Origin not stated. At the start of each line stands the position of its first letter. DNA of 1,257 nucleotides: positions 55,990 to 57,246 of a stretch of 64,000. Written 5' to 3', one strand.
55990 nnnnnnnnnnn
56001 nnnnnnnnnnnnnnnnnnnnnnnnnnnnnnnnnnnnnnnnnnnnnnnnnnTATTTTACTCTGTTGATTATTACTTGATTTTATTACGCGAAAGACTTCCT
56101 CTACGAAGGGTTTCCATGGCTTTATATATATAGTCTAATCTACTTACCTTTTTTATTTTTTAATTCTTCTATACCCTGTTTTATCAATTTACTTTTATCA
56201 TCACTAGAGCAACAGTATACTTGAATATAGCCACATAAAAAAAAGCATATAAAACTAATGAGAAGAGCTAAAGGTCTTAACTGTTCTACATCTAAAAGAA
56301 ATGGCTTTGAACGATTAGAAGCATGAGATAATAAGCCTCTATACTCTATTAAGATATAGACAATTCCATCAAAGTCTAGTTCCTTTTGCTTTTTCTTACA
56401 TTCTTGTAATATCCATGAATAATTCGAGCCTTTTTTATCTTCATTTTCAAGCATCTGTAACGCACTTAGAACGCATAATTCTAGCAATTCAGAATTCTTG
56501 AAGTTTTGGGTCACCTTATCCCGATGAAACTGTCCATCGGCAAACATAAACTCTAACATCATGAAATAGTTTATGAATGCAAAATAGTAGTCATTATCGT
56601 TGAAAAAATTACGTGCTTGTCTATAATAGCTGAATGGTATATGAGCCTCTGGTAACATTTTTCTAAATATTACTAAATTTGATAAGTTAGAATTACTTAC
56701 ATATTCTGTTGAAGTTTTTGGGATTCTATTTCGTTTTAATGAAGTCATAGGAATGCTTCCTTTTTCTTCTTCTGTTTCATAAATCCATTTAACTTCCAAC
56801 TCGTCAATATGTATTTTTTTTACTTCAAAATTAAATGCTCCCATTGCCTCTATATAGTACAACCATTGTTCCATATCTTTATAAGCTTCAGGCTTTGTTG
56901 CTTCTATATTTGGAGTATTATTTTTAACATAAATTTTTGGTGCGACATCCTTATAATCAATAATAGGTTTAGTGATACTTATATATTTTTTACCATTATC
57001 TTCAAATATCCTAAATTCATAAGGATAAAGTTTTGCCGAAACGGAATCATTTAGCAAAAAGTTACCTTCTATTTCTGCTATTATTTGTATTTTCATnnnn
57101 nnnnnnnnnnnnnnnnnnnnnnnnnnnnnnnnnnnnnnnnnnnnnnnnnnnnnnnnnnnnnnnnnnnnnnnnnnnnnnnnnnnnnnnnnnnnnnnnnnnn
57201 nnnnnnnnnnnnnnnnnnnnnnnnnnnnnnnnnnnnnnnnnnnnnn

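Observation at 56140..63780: Coupled operon of PLD-nuclease/SNF2-helicase, N6-adenine methyltransferase with TRD, and an unknown 318-aa protein: an RM-like defence module that fits no named system I know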

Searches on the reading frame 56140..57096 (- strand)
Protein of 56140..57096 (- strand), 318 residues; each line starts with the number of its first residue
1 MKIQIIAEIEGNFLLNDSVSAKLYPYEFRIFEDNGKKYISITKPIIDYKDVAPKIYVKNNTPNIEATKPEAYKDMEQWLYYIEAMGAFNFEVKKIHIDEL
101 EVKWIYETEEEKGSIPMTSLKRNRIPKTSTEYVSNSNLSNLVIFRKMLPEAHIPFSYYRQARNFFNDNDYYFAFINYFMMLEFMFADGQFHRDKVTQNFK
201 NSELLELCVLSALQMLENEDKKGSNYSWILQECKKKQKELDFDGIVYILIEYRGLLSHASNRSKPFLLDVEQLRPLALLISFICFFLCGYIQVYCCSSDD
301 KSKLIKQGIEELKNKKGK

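Call 5: search_protein_families(library=pfam, proteins=[window:56140-57096:-], max_evalue=0.01)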
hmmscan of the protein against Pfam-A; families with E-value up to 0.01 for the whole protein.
window:56140-57096:- (318 aa): 0 families

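Call 6: search_protein_families(library=padloc, proteins=[window:56140-57096:-], max_evalue=0.01)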
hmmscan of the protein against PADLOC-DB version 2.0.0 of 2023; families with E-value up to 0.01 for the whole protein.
window:56140-57096:- (318 aa): 0 families

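Call 7: search_protein_families(library=ncbifam, proteins=[window:56140-57096:-], max_evalue=0.01)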
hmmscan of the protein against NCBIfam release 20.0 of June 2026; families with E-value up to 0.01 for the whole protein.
window:56140-57096:- (318 aa): 0 families

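Call 8: search_protein_families(library=phrogs, proteins=[window:56140-57096:-], max_evalue=1)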
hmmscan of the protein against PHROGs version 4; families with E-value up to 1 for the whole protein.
window:56140-57096:- (318 aa): 0 families

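Call 11: find_homologous_proteins(query=window:56140-57096:-)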
Query window:56140-57096:- (318 aa): 118 proteins with E <= 0.001 among 923 candidates.
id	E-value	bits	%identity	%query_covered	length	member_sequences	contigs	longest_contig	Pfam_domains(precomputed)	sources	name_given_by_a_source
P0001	7.8e-211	716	100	100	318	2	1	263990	-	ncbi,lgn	-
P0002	1.7e-189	646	90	100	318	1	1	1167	-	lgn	-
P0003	3.9e-187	639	89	100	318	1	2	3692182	-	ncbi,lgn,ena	-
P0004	5.3e-186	635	90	99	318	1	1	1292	-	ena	-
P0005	7.0e-171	585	83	100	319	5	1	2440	-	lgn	-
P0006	1.7e-168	577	81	100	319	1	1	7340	-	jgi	jgi:hypothetical protein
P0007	2.6e-144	498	69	99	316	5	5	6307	-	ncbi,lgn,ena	-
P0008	2.9e-143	495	69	99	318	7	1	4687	-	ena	-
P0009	1.3e-141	489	68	98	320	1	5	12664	-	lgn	-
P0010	3.2e-139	481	68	100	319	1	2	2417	-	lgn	-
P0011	4.9e-139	481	67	99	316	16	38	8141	-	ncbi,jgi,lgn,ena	-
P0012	2.2e-138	479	68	98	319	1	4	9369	-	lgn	-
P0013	7.0e-138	477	67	100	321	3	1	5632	-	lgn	-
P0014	8.1e-138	477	67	100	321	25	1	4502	-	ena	-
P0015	2.7e-137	475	67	98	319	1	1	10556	-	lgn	-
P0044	1.2e-128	447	64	98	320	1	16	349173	-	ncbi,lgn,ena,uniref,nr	ncbi:hypothetical protein [Marseilla massiliensis]|uniref:Uncharacterized protein n=1 Tax=Marseilla 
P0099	1.2e-75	273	41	96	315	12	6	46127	-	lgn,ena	-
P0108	8.3e-73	263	40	98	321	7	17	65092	-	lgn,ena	-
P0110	1.9e-71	259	38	98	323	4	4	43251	-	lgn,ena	-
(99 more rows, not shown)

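Call 12: find_encoding_contigs(protein=P0001, flank=10000, max_places=4)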
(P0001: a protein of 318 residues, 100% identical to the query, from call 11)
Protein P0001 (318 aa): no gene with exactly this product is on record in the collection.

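Call 13: find_encoding_contigs(protein=P0110, flank=10000, max_places=4)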
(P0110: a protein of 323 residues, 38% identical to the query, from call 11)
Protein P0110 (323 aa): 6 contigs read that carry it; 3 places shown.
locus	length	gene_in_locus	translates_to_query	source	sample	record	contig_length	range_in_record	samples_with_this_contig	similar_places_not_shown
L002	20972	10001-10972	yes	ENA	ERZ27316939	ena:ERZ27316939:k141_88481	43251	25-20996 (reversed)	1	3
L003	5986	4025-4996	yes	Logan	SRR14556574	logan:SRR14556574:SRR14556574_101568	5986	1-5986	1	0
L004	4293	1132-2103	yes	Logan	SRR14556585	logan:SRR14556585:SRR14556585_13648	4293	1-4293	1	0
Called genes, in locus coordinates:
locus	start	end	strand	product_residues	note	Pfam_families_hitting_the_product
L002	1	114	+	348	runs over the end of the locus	PF01073:3Beta_HSD, PF01370:Epimerase, PF02719:Polysacc_synt_2, PF05368:NmrA (weak), PF07993:NAD_binding_4, PF16363:GDP_Man_Dehyd, PF13460:NAD_binding_10, PF08485:Polysacc_syn_2C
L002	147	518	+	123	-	PF13366:PDDEXK_3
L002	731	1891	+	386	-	PF02350:Epimerase_2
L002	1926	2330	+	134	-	PF05635:23S_rRNA_IVP, PF22296:bAvd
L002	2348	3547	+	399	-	PF01370:Epimerase, PF14667:Polysacc_synt_C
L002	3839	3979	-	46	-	-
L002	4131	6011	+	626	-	-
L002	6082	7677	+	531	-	PF13091:PLDc_2 (weak)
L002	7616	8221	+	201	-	-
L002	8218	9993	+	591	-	-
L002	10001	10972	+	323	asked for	-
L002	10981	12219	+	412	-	PF26900:Phage_lambda_Ea47 (weak)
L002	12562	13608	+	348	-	PF01381:HTH_3, PF12844:HTH_19 (weak), PF06114:Peptidase_M78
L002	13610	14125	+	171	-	PF11848:DUF3368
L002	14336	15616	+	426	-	PF01041:DegT_DnrJ_EryC1, PF00155:Aminotran_1_2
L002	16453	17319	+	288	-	-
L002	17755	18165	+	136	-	-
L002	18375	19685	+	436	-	-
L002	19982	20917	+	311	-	PF01807:Zn_ribbon_DnaG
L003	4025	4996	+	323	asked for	-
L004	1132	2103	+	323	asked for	-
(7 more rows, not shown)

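Call 14: find_encoding_contigs(protein=P0044, flank=10000, max_places=4)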
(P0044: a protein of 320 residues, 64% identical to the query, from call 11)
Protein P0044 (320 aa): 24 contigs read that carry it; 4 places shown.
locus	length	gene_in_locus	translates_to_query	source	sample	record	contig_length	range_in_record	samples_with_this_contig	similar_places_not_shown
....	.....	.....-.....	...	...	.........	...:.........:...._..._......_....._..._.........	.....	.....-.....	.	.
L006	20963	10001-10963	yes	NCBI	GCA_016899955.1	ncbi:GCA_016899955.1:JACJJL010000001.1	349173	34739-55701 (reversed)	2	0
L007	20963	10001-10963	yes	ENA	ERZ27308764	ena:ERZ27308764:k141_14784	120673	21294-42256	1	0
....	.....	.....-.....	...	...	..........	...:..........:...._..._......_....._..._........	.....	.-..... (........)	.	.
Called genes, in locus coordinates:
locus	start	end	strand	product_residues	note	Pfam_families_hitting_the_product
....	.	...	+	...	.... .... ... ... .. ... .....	-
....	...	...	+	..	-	-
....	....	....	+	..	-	-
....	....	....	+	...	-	-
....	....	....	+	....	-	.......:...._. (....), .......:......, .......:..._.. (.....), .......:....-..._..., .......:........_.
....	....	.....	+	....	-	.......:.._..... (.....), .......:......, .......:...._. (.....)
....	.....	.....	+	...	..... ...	-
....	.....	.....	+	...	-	-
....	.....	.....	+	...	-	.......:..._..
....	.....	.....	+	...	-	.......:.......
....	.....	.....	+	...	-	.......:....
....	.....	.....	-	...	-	-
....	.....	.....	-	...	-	-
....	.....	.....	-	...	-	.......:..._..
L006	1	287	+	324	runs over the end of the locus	PF05343:Peptidase_M42 (faint)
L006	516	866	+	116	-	-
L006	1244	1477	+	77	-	-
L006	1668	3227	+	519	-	-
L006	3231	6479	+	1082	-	PF13091:PLDc_2 (weak), PF04851:ResIII, PF13401:AAA_22 (faint), PF00176:SNF2-rel_dom, PF00271:Helicase_C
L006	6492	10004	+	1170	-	PF02384:N6_Mtase (faint), PF07669:Eco57I, PF12950:TaqI_C (faint)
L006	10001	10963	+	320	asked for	-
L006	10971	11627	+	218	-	-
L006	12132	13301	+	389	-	PF13173:AAA_14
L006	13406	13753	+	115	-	-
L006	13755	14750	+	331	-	PF13274:SocA_Panacea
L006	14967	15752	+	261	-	PF18863:AbiJ_NTD4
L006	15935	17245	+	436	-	PF13173:AAA_14, PF13635:DUF4143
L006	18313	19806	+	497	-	PF00589:Phage_integrase (weak)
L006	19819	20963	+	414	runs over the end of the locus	PF19509:DUF6043 (weak)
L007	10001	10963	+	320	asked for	-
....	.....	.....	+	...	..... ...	-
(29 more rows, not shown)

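Call 26: find_related_loci(query=A1, collection=genome_contigs, flank=10000)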
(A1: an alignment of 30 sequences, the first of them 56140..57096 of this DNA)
Query A1 (318 aa) in genome_contigs; peptide patterns used: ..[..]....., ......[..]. (x = any residue, [..] = any of these).
37 stretches matched a pattern; 9 encode a relative of the query (tblastn E <= 1e-3); 9 distinct loci.
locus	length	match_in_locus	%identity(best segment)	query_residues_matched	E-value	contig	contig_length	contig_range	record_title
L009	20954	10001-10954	89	1-318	0e+0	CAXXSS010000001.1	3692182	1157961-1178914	MAG: uncultured Bacteroides sp. isolate cf7d44f8-1653-4e37-a1e3-8b4d1bf19e18 genome assembly, contig: contig_1, whole ge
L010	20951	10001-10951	66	1-317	4e-142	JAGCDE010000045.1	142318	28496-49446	MAG: Bacteroidaceae bacterium isolate RGIG9684 Yak_Omasum-2__c655347, whole genome shotgun sequence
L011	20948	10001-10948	65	1-315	7e-141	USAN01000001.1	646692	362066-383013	uncultured Bacteroides sp. isolate UMGS1534 genome assembly, contig: NODE_1_length_646692_cov_6.531094, whole genome sho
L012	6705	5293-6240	63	1-315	8e-138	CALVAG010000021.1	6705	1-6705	MAG: uncultured Bacteroidales bacterium isolate BRZ_KN__bin87 genome assembly, contig: BRZ_KN__NODE_17390_length_6705_co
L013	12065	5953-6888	63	1-313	5e-129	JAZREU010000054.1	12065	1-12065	MAG: Paludibacteraceae bacterium isolate T1900045498_YK20190192.MAGScoT_cleanbin_000020 SGB_7463_k141_1701139, whole gen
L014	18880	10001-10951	60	1-317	6e-131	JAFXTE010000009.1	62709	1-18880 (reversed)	MAG: Bacteroidales bacterium isolate RGIG6723 Sheep_Rumen-2__c361, whole genome shotgun sequence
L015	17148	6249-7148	43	1-301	6e-83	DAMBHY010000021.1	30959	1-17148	MAG TPA_asm: Dysgonamonadaceae bacterium isolate CTOTU48917 NODE_271_length_30959_cov_11.906614, whole genome shotgun se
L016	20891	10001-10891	43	1-296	2e-79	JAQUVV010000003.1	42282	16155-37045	MAG: Lachnospira sp. isolate STD2_175 NODE_3107_length_42282_cov_3.776871_Sandtown_D2, whole genome shotgun sequence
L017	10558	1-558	61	132-317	3e-75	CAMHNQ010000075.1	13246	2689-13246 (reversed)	MAG: uncultured Bacteroidales bacterium isolate SRR11784279_bin.50_metaWRAP_v1.3_MAG genome assembly, contig: ERZ1220274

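Call 32: search_protein_families(library=pfam, proteins=[L006:1668-3227:+, L010:3674-5581:+, L010:8995-9348:+, L010:9351-9986:+, L010:11065-15351:+, L011:3660-6956:+, L011:6963-9995:+, L011:11626-13128:+, L011:13932-15767:+], max_evalue=0.1)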
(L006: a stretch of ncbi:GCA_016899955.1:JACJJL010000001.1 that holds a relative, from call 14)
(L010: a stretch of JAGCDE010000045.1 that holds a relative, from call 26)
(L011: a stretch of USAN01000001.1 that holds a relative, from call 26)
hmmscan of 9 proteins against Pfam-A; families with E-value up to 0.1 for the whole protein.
L006:1668-3227:+ (519 aa): 7 families
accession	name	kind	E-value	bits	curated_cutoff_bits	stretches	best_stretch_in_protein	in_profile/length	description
PF04326.19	SLFN_AlbA_2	-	3.7e-17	63.4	25.3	1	17-144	1-116/118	Schlafen, AlbA_2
PF13749.12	HATPase_c_4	-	7.3e-08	32.7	26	1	324-407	3-84/89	Putative ATP-dependent DNA helicase recG C-terminal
PF25213.1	HVO_A0261_N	-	0.0046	17.3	35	1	448-512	14-71/86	HVO_A0261 N-terminal domain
PF08279.18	HTH_11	-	0.011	16.1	25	1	449-492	6-48/55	HTH domain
PF13412.12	HTH_24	-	0.02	14.9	21.9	1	444-483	2-41/48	Winged helix-turn-helix DNA-binding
PF14947.12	HTH_45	-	0.04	14.4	25.5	1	451-515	11-69/77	Winged helix-turn-helix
PF01047.28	MarR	-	0.044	14.1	24.6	0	443-483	1-41/59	MarR family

L010:3674-5581:+ (635 aa): 2 families
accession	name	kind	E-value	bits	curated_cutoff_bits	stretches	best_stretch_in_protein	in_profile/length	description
PF13749.12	HATPase_c_4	-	2e-16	60.2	26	1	325-407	2-86/89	Putative ATP-dependent DNA helicase recG C-terminal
PF04326.19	SLFN_AlbA_2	-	1.3e-14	55.2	25.3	1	16-144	1-117/118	Schlafen, AlbA_2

L010:8995-9348:+ (117 aa): 0 families

L010:9351-9986:+ (211 aa): 1 family
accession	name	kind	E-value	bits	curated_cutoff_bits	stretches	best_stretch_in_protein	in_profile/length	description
PF07798.16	CCDC90-like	-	0.014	15.7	33.5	1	44-80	121-157/175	Coiled-coil domain-containing protein 90-like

L010:11065-15351:+ (1428 aa): 15 families
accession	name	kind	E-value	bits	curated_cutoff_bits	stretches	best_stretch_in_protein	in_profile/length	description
PF00004.35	AAA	-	4.7e-11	43.7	21.2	1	227-352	2-122/131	ATPase family associated with various cellular activities (AAA)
PF24883.2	NPHP3_N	-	6.8e-06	26.8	24.8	1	218-255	16-54/164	Nephrocystin 3, N-terminal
PF13191.12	AAA_16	-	1.9e-05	25.7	32.6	1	218-264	19-64/167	AAA ATPase domain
PF13401.12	AAA_22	-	3.1e-05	24.8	27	1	227-334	9-120/130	AAA domain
PF25199.1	nSTAND_NTPase5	-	5e-05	23.6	34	1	203-313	21-121/145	Novel STAND NTPase 5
PF05673.19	DUF815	-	0.00025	20.7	23.8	1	206-263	36-93/249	Protein of unknown function (DUF815)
PF01637.24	ATPase_2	-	0.00075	19.8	33.2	1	212-310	9-111/225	ATPase domain predominantly from Archaea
PF05729.18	NACHT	-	0.0015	18.8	26.7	1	227-341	4-133/167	NACHT domain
PF13173.12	AAA_14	-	0.0025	18.3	27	1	225-334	4-95/129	AAA domain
PF12775.13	AAA_7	-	0.0028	17.7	25.8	1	224-267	35-77/181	P-loop containing dynein motor region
PF03976.20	PPK2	-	0.016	15.2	22.3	1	209-259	17-67/229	Polyphosphate kinase 2 (PPK2)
PF20703.3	nSTAND1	-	0.031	14.3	27.1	1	216-338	28-161/379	Novel STAND NTPase 1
PF21787.3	TNP-like_RNaseH_N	-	0.033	14.9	24.6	0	23-57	22-56/137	TNP-like, RNase H N-terminal domain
PF03205.20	MobB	-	0.035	14.4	26.6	1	228-262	4-38/133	Molybdopterin guanine dinucleotide synthesis protein B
PF13604.12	AAA_30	-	0.099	12.8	27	0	218-295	13-95/191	AAA domain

L011:3660-6956:+ (1098 aa): 11 families
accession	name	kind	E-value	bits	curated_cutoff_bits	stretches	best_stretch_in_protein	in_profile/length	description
PF00271.37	Helicase_C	-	8.8e-18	65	23.5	1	696-807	9-110/110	Helicase conserved C-terminal domain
PF04851.21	ResIII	-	1.1e-11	45.4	22.5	1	258-407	6-162/164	Type III restriction enzyme, res subunit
PF00176.29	SNF2-rel_dom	-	7.1e-10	38.9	24.9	2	259-327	1-73/290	SNF2-related domain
PF00270.35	DEAD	-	9.9e-07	29.1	26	1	336-408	100-161/167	DEAD/DEAH box helicase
PF13091.12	PLDc_2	-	1.9e-06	28.2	27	1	116-200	58-132/132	PLD-like domain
PF22590.2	Cas3-like_C_2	-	1.3e-05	25.8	27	1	706-805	4-103/106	CRISPR-associated nuclease/helicase Cas3, C-terminal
PF20720.3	nSTAND3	-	0.0022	18.2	27.2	1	262-302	5-45/155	Novel STAND NTPase 3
PF09848.15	SLFN-g3_helicase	-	0.0039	17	24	1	284-375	11-100/354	Schlafen group 3, DNA/RNA helicase domain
PF13401.12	AAA_22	-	0.011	16.5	27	0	283-373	14-101/130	AAA domain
PF00707.27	IF3_C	-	0.038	14.4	34.8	0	58-91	2-35/86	Translation initiation factor IF-3, C-terminal domain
PF06087.18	Tyr-DNA_phospho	-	0.039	13.2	22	1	137-173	348-383/445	Tyrosyl-DNA phosphodiesterase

L011:6963-9995:+ (1010 aa): 8 families
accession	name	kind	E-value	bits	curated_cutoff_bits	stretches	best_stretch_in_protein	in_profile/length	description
PF07669.17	Eco57I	-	5.2e-38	131.3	25.3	1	488-717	1-171/171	Eco57I restriction-modification methylase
PF12950.13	TaqI_C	-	1.1e-18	68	26.5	1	830-946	2-118/118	TaqI-like C-terminal specificity domain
PF02384.22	N6_Mtase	-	6.8e-12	45.8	20.4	1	609-731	110-233/311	N-6 DNA Methylase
PF20473.4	MmeI_Mtase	-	1.9e-08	34.2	27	1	422-510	5-85/259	MmeI, DNA-methyltransferase domain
PF01170.24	UPF0020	-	0.0073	16.5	22.3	0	435-506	27-95/197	RMKL-like, methyltransferase domain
PF00806.25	PUF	-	0.054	13.7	26.3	0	253-274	13-34/35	Pumilio-family RNA binding repeat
PF18714.6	PI-TkoII_IV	-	0.069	13.3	25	0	129-198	49-115/150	DNA polymerase II intein Domain IV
PF17083.10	Swm2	-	0.081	13.4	25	0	155-223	53-120/130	Nucleolar protein Swm2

L011:11626-13128:+ (500 aa): 5 families
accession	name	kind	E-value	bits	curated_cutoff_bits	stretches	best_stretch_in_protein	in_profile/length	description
PF04326.19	SLFN_AlbA_2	-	7.3e-13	49.5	25.3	1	15-144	2-117/118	Schlafen, AlbA_2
PF13749.12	HATPase_c_4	-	1.8e-11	44.3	26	1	328-409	5-89/89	Putative ATP-dependent DNA helicase recG C-terminal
PF08220.18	HTH_DeoR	-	0.0034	17.5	21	1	443-485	1-43/57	DeoR-like helix-turn-helix domain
PF08279.18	HTH_11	-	0.011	16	25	1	443-487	1-46/55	HTH domain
PF25265.1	USP32_N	-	0.024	14.9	27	1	426-468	37-81/93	USP32 N-terminal domain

L011:13932-15767:+ (611 aa): 12 families
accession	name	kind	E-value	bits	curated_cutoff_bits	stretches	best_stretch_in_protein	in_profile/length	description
PF13175.12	AAA_15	-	5.7e-49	168.1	32.1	1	1-371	1-374/374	AAA ATPase domain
PF13304.12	AAA_21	-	1.2e-19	72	27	1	25-372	1-304/304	AAA domain, putative AbiEii toxin, Type IV TA system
PF13476.12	AAA_23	-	1.4e-07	32.8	27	1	6-249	2-181/201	AAA domain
PF20469.4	OLD-like_TOPRIM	-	1.8e-07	32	23.2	1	423-493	4-67/67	Overcoming lysogenization defect protein-like, TOPRIM domain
PF11398.14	DUF2813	-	4.4e-06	26.7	21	1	1-50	1-49/372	Protein of unknown function (DUF2813)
PF02463.25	SMC_N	-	8.3e-06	25.8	40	1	3-48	2-49/220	RecF/RecN/SMC N terminal domain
PF13514.12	AAA_27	-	0.00043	20.4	22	1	1-47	1-50/206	AAA domain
PF13555.12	AAA_29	-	0.011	15.9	27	1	20-47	19-46/61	P-loop containing region of AAA domain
PF01926.29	MMR_HSR1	-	0.015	15.8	21.9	0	27-44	3-20/113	50S ribosome-binding GTPase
PF00005.33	ABC_tran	-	0.019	16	25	1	27-61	15-51/137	ABC transporter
PF18540.6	DUF5626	-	0.035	14.9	26.7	0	33-94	56-118/120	Domain of unknown function (DUF5626)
PF01751.28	Toprim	-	0.094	13.3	23.1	0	425-495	2-68/96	Toprim domain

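Call 33: predict_structure(alignment_id=A1)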
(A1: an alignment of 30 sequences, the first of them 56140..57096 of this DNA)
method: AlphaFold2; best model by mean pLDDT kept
length: 318 residues; sequences in the alignment: 30
mean_pLDDT: 81.2   pTM: 0.57
mean pLDDT of the five models: 81.2, 80.5, 79.1, 75.5, 71.5
residues with pLDDT >= 90: 101; 70-90: 163; 50-70: 41; < 50: 13
segments of 3 or more residues with pLDDT < 50: 124-131
pLDDT, mean of each block of 10 residues (from residue 1): 93 80 89 91 90 82 79 87 59 80 87 76 50 53 63 77 80 92 86 90 94 86 81 92 95 82 73 89 87 69 88 76
secondary structure, 60 per line:
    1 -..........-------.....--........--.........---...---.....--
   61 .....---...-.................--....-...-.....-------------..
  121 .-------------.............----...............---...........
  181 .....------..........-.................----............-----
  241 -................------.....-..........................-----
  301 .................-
elements in order: E2-11 E19-23 E26-33 E36-44 E54-58 E61-65 H73-89 E92-95 E101-105 E119-121 H135-147 H152-166 H170-185 H192-201 H203-219 H224-235 H242-257 H264-268 H270-295 H301-317
